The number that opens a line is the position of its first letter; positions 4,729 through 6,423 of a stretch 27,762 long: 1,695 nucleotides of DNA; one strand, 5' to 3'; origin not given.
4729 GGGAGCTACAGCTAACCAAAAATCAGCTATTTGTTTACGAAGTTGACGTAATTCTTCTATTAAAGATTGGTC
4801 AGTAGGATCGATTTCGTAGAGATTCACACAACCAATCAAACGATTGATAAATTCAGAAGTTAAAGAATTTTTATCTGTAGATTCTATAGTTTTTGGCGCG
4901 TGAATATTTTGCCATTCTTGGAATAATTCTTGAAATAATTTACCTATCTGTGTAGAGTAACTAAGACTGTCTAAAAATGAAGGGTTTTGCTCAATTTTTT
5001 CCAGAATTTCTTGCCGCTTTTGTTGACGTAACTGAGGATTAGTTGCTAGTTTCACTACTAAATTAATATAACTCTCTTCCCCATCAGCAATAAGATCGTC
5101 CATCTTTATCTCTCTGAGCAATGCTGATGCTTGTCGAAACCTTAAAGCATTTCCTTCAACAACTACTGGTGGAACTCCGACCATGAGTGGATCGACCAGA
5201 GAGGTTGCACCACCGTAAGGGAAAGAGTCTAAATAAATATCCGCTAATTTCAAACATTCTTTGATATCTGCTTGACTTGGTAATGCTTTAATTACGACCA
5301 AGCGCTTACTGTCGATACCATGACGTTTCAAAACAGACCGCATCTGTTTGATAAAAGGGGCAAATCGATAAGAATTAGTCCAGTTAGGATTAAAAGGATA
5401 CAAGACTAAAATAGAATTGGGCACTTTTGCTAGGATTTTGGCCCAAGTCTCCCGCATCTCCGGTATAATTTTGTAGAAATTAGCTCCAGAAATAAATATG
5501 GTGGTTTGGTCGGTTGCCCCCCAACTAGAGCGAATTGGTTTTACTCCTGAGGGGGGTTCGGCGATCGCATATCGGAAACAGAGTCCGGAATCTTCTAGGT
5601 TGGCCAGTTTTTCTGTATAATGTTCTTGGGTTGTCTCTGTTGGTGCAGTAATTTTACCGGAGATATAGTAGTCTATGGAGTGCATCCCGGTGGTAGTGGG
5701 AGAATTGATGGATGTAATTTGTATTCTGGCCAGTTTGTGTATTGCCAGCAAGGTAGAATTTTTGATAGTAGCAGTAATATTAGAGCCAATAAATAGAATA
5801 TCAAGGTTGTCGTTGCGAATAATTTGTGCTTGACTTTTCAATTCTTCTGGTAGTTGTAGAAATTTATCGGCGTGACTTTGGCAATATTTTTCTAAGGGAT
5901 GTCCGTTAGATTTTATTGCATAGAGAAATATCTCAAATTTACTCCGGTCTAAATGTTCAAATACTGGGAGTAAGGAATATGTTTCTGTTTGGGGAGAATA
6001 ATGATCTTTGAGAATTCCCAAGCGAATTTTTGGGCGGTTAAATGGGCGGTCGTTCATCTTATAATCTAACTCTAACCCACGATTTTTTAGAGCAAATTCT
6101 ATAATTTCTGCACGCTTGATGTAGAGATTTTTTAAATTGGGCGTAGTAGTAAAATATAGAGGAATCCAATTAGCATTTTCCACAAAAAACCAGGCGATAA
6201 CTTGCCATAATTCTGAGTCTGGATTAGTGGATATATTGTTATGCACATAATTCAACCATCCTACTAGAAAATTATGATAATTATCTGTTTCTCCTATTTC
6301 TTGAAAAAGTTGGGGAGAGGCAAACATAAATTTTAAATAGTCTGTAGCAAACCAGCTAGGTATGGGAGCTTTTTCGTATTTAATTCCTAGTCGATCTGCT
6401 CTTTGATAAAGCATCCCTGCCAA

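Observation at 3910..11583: Single 2557-aa polypeptide fusing four glycosyltransferase families and two methyltransferases: a candidate single-protein glycan assembly line ending in a protein-glycosylation (OGT/HMW1C, GT41-like) module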

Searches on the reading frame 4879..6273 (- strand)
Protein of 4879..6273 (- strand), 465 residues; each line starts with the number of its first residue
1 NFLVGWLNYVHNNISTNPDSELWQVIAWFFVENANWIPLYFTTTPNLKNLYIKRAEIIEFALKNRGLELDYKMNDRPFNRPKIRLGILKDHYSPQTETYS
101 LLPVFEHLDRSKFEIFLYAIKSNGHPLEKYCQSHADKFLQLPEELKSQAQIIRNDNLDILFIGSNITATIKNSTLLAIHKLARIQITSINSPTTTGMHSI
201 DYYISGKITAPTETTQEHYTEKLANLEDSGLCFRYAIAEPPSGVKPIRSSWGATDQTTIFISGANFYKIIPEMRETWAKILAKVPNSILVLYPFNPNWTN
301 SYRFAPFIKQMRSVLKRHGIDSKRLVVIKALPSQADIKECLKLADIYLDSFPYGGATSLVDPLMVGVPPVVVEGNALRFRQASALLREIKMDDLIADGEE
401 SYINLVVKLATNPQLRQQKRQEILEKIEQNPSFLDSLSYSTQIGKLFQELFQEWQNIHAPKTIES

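Call 32: search_solved_structures(query=window:4879-6273:-, max_evalue=0.001, show_alignments=4)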
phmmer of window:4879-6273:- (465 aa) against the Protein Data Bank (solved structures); distinct sequences matched with E-value up to 0.001: 21.
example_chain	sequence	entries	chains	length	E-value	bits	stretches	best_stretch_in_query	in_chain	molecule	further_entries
7y4i_A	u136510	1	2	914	1.1e-31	113.4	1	83-431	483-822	Probable UDP-N-acetylglucosamine--peptide N-acetylglucosaminyltransferase SPINDLY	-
8dtf_A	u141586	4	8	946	2.5e-31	112.2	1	83-431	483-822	Probable UDP-N-acetylglucosamine--peptide N-acetylglucosaminyltransferase SPINDLY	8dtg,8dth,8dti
5a01_A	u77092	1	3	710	3.9e-25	91.7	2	246-463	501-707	O-GLYCOSYLTRANSFERASE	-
5djs_A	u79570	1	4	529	7.6e-24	87.5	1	81-450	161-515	Tetratricopeptide TPR_2 repeat protein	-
5hgv_A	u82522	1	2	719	1.5e-23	86.5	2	244-454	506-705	UDP-N-acetylglucosamine--peptide N-acetylglucosaminyltransferase 110 kDa subunit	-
6ibo_A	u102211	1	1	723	2e-23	86.1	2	244-454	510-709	UDP-N-acetylglucosamine--peptide N-acetylglucosaminyltransferase 110 kDa subunit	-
5npr_A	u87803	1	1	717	2.3e-23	85.9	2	244-454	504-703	UDP-N-acetylglucosamine--peptide N-acetylglucosaminyltransferase 110 kDa subunit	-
5nps_A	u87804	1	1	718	2.3e-23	85.9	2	244-454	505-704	UDP-N-acetylglucosamine--peptide N-acetylglucosaminyltransferase 110 kDa subunit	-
8cm9_A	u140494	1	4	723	2.4e-23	85.9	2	244-454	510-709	UDP-N-acetylglucosamine--peptide N-acetylglucosaminyltransferase 110 kDa subunit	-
3pe3_A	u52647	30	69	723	2.4e-23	85.9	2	244-454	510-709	UDP-N-acetylglucosamine--peptide N-acetylglucosaminyltransferase 110 kDa subunit | UDP-N-ACETYLGLUCOSAMINE--PEPTIDE N-ACETYLGLUCOSAMINYL TRANSFERASE 110 KDA SUB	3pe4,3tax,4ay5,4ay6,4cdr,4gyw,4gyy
6tka_AAA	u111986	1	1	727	2.4e-23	85.9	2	244-454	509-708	UDP-N-acetylglucosamine--peptide N-acetylglucosaminyltransferase 110 kDa subunit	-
5lvv_A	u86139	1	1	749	2.7e-23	85.7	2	244-454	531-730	UDP-N-acetylglucosamine--peptide N-acetylglucosaminyltransferase 110 kDa subunit,UDP-N-ace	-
5lwv_A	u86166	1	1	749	2.7e-23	85.7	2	244-454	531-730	Host cell factor 1,UDP-N-acetylglucosamine--peptide N-acetylglucosaminyltransferase 110 kD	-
7yeh_B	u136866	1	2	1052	6.8e-23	84.3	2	244-454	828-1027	UDP-N-acetylglucosamine--peptide N-acetylglucosaminyltransferase 110 kDa subunit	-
7yea_A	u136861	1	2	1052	6.8e-23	84.3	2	244-454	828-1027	UDP-N-acetylglucosamine--peptide N-acetylglucosaminyltransferase 110 kDa subunit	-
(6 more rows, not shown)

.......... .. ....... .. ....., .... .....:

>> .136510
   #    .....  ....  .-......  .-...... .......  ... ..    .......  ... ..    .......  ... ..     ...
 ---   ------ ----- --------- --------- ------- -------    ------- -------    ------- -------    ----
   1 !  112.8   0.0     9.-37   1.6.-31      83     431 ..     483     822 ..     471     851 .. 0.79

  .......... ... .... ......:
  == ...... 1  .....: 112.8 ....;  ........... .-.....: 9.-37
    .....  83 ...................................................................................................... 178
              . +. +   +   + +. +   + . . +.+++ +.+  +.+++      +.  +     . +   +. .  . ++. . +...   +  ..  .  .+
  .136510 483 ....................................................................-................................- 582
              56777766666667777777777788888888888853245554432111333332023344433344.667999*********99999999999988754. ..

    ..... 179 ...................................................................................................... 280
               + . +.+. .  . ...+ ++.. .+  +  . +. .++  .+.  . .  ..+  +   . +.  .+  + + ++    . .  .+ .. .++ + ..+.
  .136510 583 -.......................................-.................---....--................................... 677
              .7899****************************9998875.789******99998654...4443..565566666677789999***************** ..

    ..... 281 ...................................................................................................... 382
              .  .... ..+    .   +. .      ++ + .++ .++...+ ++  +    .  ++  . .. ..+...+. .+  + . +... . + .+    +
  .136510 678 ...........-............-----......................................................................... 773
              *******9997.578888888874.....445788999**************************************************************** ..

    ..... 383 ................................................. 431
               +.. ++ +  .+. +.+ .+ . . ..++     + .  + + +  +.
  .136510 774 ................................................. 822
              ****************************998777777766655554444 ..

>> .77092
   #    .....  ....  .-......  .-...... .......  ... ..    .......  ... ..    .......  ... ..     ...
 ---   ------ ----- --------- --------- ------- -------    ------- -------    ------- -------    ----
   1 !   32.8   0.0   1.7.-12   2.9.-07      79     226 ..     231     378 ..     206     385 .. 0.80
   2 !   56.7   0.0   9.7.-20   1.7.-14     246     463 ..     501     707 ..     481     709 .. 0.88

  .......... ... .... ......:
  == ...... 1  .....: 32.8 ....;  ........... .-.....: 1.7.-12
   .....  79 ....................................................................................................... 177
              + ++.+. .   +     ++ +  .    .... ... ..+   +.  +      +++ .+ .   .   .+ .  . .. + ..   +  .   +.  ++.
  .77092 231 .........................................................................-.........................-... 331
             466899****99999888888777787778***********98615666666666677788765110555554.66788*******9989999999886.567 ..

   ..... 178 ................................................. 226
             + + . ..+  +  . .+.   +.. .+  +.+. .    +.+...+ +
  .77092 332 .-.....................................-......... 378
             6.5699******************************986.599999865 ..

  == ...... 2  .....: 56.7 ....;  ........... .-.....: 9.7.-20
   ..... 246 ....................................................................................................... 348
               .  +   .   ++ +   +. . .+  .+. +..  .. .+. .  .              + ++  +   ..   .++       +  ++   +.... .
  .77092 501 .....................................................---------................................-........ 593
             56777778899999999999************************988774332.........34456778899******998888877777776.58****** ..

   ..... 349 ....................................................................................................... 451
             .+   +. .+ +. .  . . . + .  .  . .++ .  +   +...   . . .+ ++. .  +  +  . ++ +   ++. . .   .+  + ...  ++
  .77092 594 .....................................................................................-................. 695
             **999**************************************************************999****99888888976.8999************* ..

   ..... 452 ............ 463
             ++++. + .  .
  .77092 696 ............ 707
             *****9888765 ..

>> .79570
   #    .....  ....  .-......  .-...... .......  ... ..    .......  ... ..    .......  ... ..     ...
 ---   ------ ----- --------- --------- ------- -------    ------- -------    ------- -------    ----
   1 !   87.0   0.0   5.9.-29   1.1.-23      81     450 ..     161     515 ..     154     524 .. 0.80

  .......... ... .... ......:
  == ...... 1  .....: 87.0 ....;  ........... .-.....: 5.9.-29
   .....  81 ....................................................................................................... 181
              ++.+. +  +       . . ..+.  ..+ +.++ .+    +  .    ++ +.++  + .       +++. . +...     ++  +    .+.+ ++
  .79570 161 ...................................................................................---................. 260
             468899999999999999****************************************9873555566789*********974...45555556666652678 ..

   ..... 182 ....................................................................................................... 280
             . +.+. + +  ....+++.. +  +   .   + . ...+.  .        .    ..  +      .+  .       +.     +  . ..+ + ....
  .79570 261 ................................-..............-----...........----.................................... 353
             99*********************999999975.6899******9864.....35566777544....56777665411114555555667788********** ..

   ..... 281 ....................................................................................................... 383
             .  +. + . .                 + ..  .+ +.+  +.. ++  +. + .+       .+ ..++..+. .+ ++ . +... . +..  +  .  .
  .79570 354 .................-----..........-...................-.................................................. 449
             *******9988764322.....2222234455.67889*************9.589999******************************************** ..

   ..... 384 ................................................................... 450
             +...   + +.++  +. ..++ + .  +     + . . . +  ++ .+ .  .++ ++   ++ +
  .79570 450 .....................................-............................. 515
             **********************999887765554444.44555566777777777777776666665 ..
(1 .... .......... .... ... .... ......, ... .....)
